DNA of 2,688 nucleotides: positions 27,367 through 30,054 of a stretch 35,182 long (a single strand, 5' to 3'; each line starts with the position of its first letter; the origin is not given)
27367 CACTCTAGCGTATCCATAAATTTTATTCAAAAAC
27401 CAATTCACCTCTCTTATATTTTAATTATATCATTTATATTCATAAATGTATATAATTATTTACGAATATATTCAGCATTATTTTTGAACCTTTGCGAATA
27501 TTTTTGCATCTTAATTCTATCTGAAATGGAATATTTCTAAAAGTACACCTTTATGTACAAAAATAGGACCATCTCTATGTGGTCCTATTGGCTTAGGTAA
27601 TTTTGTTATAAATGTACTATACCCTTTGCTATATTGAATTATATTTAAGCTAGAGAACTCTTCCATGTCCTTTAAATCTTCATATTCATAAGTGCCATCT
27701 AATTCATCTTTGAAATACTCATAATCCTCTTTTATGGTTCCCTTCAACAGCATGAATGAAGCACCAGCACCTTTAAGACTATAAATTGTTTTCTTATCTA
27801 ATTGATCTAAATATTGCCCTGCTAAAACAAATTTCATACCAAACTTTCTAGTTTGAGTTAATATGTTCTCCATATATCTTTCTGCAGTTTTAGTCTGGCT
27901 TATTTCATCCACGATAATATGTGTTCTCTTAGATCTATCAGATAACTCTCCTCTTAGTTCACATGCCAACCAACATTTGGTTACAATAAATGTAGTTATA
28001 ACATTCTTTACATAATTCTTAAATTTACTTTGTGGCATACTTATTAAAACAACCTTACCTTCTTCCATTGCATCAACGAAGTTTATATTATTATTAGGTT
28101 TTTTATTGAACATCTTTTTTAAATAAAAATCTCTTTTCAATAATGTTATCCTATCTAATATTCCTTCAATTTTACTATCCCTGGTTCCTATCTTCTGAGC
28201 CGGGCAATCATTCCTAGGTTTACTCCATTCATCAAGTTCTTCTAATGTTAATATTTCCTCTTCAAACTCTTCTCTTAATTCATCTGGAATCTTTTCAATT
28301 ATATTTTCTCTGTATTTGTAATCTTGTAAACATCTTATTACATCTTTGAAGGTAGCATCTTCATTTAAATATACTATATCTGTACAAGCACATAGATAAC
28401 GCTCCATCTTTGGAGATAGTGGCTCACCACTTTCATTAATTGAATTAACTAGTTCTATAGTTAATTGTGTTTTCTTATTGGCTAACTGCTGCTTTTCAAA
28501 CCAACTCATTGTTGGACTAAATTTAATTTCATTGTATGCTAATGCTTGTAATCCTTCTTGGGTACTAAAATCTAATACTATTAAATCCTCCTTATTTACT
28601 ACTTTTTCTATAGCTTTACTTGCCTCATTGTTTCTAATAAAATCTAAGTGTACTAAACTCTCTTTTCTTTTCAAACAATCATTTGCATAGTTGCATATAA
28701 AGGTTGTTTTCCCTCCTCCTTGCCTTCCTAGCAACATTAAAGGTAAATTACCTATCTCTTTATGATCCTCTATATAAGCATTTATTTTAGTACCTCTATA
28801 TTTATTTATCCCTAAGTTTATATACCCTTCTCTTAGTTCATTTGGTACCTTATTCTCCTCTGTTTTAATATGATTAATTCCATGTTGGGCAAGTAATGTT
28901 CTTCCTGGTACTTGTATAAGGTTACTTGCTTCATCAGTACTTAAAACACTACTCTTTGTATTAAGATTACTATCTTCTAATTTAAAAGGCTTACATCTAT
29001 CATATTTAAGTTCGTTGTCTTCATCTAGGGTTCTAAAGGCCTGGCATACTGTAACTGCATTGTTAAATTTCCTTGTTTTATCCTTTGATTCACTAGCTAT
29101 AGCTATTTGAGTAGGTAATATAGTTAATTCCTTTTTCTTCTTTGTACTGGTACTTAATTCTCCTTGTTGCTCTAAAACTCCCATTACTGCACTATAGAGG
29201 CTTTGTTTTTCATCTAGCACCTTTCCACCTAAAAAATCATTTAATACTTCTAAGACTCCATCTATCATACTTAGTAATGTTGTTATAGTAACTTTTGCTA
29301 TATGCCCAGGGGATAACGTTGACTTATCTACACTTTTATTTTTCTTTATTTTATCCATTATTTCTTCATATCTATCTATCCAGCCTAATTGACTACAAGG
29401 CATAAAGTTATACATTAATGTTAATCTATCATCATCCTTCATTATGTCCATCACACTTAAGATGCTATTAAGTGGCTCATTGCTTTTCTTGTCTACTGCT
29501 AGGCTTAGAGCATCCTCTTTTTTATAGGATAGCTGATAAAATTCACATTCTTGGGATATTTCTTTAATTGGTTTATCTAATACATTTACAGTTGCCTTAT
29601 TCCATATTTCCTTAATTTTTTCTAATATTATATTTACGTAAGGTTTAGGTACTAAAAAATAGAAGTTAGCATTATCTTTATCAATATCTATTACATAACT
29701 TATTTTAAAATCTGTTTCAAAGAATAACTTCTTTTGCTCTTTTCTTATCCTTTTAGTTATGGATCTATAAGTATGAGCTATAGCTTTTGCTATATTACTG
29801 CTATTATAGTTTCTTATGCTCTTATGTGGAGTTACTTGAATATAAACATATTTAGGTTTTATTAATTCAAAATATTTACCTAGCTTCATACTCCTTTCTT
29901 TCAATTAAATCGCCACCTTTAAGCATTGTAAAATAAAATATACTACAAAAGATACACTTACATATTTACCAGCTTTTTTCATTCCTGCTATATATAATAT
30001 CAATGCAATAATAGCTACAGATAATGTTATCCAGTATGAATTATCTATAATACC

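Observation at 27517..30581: Orphan three-gene module resembling VirB2/VirB3/VirB4 inside a tailed phage-plasmid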

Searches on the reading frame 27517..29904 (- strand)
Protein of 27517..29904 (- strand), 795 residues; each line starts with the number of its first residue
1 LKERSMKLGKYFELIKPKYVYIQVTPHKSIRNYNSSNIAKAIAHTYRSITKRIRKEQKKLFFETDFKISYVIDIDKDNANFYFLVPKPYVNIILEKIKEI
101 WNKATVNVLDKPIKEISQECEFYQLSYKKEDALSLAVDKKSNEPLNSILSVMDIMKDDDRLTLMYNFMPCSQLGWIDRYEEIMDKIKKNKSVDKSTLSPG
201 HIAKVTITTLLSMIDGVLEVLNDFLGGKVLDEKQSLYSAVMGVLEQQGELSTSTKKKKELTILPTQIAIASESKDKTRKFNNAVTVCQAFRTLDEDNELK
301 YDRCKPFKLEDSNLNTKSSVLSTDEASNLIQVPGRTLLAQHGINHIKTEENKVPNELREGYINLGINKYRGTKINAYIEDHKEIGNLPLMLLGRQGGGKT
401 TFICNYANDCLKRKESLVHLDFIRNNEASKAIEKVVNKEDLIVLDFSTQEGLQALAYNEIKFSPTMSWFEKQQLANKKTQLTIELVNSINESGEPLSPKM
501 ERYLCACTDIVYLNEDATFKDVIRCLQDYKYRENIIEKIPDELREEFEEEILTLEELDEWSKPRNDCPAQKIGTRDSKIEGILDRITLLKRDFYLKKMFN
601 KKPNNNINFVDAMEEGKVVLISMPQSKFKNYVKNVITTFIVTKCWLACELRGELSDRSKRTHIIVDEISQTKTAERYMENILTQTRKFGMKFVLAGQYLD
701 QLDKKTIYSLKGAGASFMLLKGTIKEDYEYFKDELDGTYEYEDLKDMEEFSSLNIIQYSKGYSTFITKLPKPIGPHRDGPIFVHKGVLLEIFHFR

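Call 4: search_protein_families(library=pfam, proteins=[window:27517-29904:-], max_evalue=0.1)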
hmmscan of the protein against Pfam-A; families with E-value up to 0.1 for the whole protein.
window:27517-29904:- (795 aa): 6 families
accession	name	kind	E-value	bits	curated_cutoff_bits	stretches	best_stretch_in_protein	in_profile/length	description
PF13173.12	AAA_14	-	1.2e-05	25.8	27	1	652-719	60-120/129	AAA domain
PF10412.15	TrwB_AAD_bind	-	7.2e-05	22.3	20.5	1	616-713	205-295/387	Type IV secretion-system coupling protein DNA-binding domain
PF08477.19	Roc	-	0.0062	17.2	27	1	389-456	2-73/119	Ras of Complex, Roc, domain of DAPkinase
PF13401.12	AAA_22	-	0.023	15.4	27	0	653-698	78-124/130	AAA domain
PF00910.28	RNA_helicase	-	0.029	15.3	21.5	0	390-452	2-64/105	RNA helicase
PF00448.28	SRP54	-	0.03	14.4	22.7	1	389-459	4-75/196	SRP54-type protein, GTPase domain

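Call 5: search_protein_families(library=phrogs, proteins=[window:27517-29904:-], max_evalue=0.01)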
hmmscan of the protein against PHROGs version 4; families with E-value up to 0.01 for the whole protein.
window:27517-29904:- (795 aa): 3 families
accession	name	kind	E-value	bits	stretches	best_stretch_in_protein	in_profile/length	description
phrog_5156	-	unknown function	4.3e-118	396.5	1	9-770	18-770/824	-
phrog_7035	-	unknown function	9.3e-07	28.5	1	571-711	396-551/969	-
phrog_2666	-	head and packaging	2.2e-05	24.3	0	389-491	324-435/555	terminase large subunit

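Call 6: search_protein_families(library=ncbifam, proteins=[window:27517-29904:-], max_evalue=0.1)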
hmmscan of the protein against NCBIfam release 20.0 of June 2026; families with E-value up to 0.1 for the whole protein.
window:27517-29904:- (795 aa): 5 families
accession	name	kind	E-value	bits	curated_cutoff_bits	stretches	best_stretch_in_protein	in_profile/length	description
TIGR02759.1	TraD_Ftype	equivalog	0.00081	18.3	521.35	1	644-720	389-465/566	type IV conjugative transfer system coupling protein TraD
TIGR00959.1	ffh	equivalog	0.003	16.4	473.2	1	386-450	99-165/428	signal recognition particle protein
NF038306.1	fosM_gen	equivalog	0.0038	17.6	255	1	673-734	70-130/137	FosM family fosfomycin resistance protein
NF003152.0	PRK04101.1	equivalog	0.013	15.8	171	1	639-734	40-131/139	metallothiol transferase FosB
NF000493.1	Fos_BSH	exception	0.056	13.9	240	0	691-734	87-130/137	FosB/FosD family fosfomycin resistance bacillithiol transferase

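Call 7: search_protein_families(library=padloc, proteins=[window:27517-29904:-], max_evalue=0.1)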
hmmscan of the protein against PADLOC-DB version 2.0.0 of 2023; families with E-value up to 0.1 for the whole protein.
window:27517-29904:- (795 aa): 1 family
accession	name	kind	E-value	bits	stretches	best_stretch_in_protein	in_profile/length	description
PDLC04140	mad8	-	4.8e-12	44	1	388-750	29-279/314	mads_8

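Call 8: search_dna_similar(query=window:27517-29904:-, collection=phages, mode=protein, max_rows=40)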
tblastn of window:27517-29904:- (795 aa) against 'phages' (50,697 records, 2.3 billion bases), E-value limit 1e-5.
Records with a match: 79; places in all: 79; records where one place covers at least 80% of the query: 58.
Best place of each record, by identity: <60% 79.
By first word of the organism name: Bacillus 71; Lysinibacillus 2; Deep-sea 2; Geobacillus 2; Clostridium 1; Terrisporobacter 1.
By host as written in the record: Bacillus subtilis 16; Bacillus cereus 14; Bacillus subtilis BEST7003 7; - 6; Bacillus thuringiensis 4; Bacillus sp. S4 3; Bacillus amyloliquefaciens 2; Lysinibacillus fusiformis 2; and 17 more.
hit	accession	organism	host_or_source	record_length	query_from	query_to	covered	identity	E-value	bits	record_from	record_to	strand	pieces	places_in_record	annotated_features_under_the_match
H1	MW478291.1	Clostridium phage phiCp-D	Clostridium perfringens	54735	2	773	97%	47.2%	7e-143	684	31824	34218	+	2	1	type IV conjugative transfer system coupling protein | lipid A export ATP-binding/permease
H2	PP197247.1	Terrisporobacter phage TPDSL_ph2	Terrisporobacter petrolearius DSL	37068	4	782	98%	33.6%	4e-113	384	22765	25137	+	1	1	hypothetical protein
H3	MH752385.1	Bacillus phage Ray17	Bacillus amyloliquefaciens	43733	11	772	96%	22.2%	3e-13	80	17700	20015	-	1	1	hypothetical protein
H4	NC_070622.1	Bacillus phage Ray17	Bacillus amyloliquefaciens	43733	11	772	96%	22.2%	3e-13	80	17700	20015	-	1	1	hypothetical protein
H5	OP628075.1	Lysinibacillus phage vB_LfM_LysYB1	Lysinibacillus fusiformis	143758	20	753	92%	23.0%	7e-32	140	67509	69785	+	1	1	hypothetical protein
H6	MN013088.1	Bacillus phage vB_BspS_SplendidRed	Bacillus sp.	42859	11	772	96%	22.1%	2e-12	77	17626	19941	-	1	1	putative ATP-binding protein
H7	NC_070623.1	Bacillus phage vB_BspS_SplendidRed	Bacillus sp.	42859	11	772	96%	22.1%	2e-12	77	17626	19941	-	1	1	putative ATP-binding protein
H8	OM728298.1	Bacillus phage vB_BsuM-Goe16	Bacillus subtilis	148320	7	721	90%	22.9%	6e-29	130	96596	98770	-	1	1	hypothetical protein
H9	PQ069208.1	Bacillus phage S4-1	Bacillus sp. S4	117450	18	721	89%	23.2%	2e-27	126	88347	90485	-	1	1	record has no annotation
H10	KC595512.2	Bacillus phage JL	Bacillus cereus BGSC 6E1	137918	18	721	89%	23.2%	1e-26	123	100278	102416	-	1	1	lipid A export ATP-binding/permease protein Msb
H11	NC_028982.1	Bacillus phage JL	Bacillus cereus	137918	18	721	89%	23.2%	1e-26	123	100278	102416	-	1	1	lipid A export ATP-binding/permease protein Msb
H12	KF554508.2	Bacillus phage CP-51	Bacillus cereus HER1399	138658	18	721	89%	23.1%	3e-26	122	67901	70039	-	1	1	hypothetical protein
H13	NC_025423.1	Bacillus phage CP-51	Bacillus cereus HER1399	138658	18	721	89%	23.1%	3e-26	122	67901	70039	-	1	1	hypothetical protein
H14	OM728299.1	Bacillus phage vB_BsuM-Goe19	Bacillus subtilis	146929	7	721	90%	22.7%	8e-28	127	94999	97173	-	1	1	hypothetical protein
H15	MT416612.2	Bacillus phage YungSlug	Bacillus thuringiensis kurstaki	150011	22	743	91%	22.4%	2e-30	135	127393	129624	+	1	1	ATPase domain protein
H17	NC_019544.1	Deep-sea thermophilic phage D6E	-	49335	22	761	93%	21.9%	3e-27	125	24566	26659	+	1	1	type IV secretory system conjugative DNA transfer family protein | hypothetical protein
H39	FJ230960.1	Bacillus phage SPO1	Bacillus subtilis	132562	7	721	90%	22.1%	4e-27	125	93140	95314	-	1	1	27.4: gp27.4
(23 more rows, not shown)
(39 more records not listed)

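Call 9: search_dna_similar(query=window:27517-29904:-, collection=plasmids, mode=protein, max_rows=30)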
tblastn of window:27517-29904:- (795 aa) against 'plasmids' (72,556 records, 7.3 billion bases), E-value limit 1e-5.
Records with a match: 38; places in all: 40; records where one place covers at least 80% of the query: 35.
Best place of each record, by identity: <60% 38.
By first word of the organism name: Clostridium 32; Bacillus 4; Alicyclobacillus 1; Methylomagnum 1.
By predicted mobility (MOB-suite, as given by PLSDB): non-mobilizable 37; mobilizable 1.
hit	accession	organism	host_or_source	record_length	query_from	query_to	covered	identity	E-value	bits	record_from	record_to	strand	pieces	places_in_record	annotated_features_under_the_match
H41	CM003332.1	Clostridium botulinum C/D str. BKT12695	Chicken,caecum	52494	2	772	97%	50.5%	0e+0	731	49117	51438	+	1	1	putative conjugal transfer protein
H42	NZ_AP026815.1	Clostridium tetani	soil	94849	4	774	97%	49.0%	0e+0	690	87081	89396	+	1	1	type IV secretion system DNA-binding domain-containing protein | hypothetical protein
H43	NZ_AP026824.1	Clostridium tetani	Homo sapiens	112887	4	774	97%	49.0%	0e+0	690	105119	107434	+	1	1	type IV secretion system DNA-binding domain-containing protein | hypothetical protein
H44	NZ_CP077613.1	Clostridium estertheticum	single colony,bovine feces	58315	2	777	98%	46.1%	0e+0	625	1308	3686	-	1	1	hypothetical protein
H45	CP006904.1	Clostridium botulinum 202F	Isolate microbial culture,marine ...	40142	5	770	96%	42.9%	1e-169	550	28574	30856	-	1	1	hypothetical protein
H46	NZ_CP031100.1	Clostridium botulinum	-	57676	2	773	97%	41.2%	1e-164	536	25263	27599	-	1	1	hypothetical protein (x2)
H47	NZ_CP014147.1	Clostridium botulinum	Microbial isolate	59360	2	773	97%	41.2%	1e-164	536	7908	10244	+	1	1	hypothetical protein (x2)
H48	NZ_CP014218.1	Clostridium botulinum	Microbial isolate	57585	2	773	97%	38.9%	4e-147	485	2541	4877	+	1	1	hypothetical protein (x2)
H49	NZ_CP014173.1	Clostridium botulinum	Microbial isolate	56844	2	773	97%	38.7%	3e-146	482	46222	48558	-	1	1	hypothetical protein (x2)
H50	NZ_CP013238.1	Clostridium butyricum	Microbial isolate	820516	4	774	97%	36.4%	1e-128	431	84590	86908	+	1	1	hypothetical protein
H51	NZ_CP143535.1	Clostridium perfringens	Homo sapiens,fecal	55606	3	770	97%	28.6%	5e-67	250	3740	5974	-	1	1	hypothetical protein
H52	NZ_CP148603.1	Clostridium perfringens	Homo sapiens,single cell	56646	3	770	97%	28.6%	5e-67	250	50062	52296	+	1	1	hypothetical protein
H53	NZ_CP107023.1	Clostridium beijerinckii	cell culture,cell pellet of fermenting ...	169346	23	771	94%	27.6%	5e-75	274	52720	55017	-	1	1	hypothetical protein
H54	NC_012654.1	Clostridium botulinum Ba4 str. 657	-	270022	16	777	96%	26.1%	4e-38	161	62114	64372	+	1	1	ATP-binding protein | hypothetical protein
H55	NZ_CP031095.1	Clostridium botulinum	Homo sapiens,human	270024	16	777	96%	26.1%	4e-38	161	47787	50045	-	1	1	ATP-binding protein | hypothetical protein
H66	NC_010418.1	Clostridium botulinum A3 str. Loch Maree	-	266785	16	777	96%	25.3%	2e-38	163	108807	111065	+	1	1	ATP-binding protein | TrbC/VirB2 family protein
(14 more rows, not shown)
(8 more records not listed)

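Call 12: get_annotated_region(hit=H1, flank=6000)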
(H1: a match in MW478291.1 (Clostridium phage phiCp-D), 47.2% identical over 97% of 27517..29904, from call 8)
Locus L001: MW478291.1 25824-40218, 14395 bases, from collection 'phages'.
description: Clostridium phage phiCp-D, complete genome.
organism: Clostridium phage phiCp-D (NCBI taxid 2814704)
taxonomy: Viruses; Duplodnaviria; Heunggongvirae; Uroviricota; Caudoviricetes
host: Clostridium perfringens; source: chicken feces; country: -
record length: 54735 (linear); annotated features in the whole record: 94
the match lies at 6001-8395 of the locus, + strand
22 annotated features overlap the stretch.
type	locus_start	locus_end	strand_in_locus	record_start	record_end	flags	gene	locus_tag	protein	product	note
CDS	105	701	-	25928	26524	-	-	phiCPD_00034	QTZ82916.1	hypothetical protein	-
CDS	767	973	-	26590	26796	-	-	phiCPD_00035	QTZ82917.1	hypothetical protein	-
CDS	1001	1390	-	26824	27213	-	-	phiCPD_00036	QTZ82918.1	hypothetical protein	-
CDS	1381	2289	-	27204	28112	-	-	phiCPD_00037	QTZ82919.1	ParM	-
CDS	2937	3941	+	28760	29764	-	-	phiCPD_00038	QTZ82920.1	DNA replication protein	-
CDS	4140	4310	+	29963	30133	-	-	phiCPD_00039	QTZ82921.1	hypothetical protein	-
CDS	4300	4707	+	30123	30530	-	-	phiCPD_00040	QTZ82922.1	hypothetical protein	-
CDS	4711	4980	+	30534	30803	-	-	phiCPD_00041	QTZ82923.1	hypothetical protein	-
CDS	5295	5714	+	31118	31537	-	-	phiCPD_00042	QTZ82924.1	hypothetical protein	-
CDS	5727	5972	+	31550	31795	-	-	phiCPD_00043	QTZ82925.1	hypothetical protein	-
CDS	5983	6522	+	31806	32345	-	-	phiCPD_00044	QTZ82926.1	lipid A export ATP-binding/permease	-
CDS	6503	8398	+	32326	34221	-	-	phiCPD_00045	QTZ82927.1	type IV conjugative transfer system coupling protein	Type IV conjugative transfer system coupling protein TraD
CDS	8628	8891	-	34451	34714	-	-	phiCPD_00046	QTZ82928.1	Cro/CI repressor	-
CDS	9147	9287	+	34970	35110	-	-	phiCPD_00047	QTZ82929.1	hypothetical protein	-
CDS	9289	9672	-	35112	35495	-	-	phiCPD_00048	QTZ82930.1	repressor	-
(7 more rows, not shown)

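Call 13: get_annotated_region(hit=H41, flank=6000)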
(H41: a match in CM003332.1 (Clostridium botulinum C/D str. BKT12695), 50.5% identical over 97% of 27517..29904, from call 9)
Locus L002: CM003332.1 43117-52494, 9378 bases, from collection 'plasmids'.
description: Clostridium botulinum C/D str. BKT12695 plasmid p2CbBKT12695, complete sequence, whole genome shotgun sequence
organism: Clostridium botulinum C/D str. BKT12695 (NCBI taxid 1443125)
taxonomy: Bacteria; Bacillota; Clostridia; Eubacteriales; Clostridiaceae; Clostridium; Clostridium botulinum; Clostridium botulinum C/D str. BKT12695
host: -; source: Chicken,caecum; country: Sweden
typing (MOB-suite, as given by PLSDB): non-mobilizable
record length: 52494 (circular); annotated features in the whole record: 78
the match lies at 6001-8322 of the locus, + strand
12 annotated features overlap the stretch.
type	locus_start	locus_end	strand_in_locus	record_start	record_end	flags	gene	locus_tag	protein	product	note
CDS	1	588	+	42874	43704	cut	-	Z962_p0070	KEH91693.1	N-acetylmuramoyl-L-alanine amidase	-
CDS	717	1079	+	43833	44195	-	-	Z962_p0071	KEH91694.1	hypothetical protein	-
CDS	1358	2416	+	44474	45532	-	-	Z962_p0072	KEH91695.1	nucleoid-associated protein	-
CDS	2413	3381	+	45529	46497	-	-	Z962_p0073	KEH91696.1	RelA/SpoT domain-containing protein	-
CDS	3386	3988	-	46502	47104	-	-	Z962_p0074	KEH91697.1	hypothetical protein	-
CDS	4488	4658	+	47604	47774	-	-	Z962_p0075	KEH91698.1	DNA-binding protein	-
CDS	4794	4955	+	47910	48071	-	-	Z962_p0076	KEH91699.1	hypothetical protein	-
CDS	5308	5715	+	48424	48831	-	-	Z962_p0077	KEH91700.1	hypothetical protein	-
CDS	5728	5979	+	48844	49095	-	-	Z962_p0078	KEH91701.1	hypothetical protein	-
CDS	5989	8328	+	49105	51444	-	-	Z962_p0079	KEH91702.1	putative conjugal transfer protein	-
CDS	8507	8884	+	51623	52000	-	-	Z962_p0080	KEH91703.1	hypothetical protein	-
CDS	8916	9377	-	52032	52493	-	-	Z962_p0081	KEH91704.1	DNA-binding protein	-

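Call 14: get_annotated_region(hit=H39, flank=5000)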
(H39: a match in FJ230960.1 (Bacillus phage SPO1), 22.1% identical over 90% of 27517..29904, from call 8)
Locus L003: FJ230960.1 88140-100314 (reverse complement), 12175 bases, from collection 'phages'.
description: Bacillus phage SPO1, complete genome.
organism: Bacillus phage SPO1 (NCBI taxid 2884427)
taxonomy: Viruses; Duplodnaviria; Heunggongvirae; Uroviricota; Caudoviricetes; Herelleviridae; Spounavirinae; Okubovirus; Okubovirus SPO1
host: Bacillus subtilis; source: soil; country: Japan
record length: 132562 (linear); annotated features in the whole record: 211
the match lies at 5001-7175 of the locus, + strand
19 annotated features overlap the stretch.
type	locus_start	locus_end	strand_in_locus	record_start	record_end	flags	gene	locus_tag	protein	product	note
CDS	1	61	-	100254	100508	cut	29.3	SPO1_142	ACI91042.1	gp29.3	-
CDS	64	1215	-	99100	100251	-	29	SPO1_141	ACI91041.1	gp29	dUMP hydroxymethylase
CDS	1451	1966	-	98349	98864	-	29.2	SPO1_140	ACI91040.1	gp29.2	putative head decoration protein; virion protein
CDS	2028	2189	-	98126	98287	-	29.12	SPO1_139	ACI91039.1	gp29.12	-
CDS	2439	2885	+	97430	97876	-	29.1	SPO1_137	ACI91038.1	gp29.1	-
CDS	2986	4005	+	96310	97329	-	27.9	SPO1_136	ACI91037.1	gp27.9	-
CDS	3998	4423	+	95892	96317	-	27.8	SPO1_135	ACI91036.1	gp27.8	-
CDS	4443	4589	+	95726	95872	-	27.7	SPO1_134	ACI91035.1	gp27.7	-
CDS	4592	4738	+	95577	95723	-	27.6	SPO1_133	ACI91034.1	gp27.6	-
CDS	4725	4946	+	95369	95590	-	27.5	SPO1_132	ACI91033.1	gp27.5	-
CDS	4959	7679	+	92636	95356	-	27.4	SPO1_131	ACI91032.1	gp27.4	-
CDS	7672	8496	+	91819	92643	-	27.3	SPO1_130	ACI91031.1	gp27.3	-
CDS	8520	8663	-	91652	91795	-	27.2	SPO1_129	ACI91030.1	gp27.2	-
CDS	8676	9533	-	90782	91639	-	27.1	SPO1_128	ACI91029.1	gp27.1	-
CDS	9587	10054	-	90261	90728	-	27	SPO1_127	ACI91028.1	gp27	regulation and/or late gene expression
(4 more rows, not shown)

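Call 15: search_solved_structures(query=window:27517-29904:-, max_evalue=10, show_alignments=2)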
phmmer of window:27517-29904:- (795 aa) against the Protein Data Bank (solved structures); distinct sequences matched with E-value up to 10: 1.
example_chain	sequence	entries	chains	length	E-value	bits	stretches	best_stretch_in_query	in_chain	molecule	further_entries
5h2d_A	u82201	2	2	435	0.9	11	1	116-227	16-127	KLLA0C04147p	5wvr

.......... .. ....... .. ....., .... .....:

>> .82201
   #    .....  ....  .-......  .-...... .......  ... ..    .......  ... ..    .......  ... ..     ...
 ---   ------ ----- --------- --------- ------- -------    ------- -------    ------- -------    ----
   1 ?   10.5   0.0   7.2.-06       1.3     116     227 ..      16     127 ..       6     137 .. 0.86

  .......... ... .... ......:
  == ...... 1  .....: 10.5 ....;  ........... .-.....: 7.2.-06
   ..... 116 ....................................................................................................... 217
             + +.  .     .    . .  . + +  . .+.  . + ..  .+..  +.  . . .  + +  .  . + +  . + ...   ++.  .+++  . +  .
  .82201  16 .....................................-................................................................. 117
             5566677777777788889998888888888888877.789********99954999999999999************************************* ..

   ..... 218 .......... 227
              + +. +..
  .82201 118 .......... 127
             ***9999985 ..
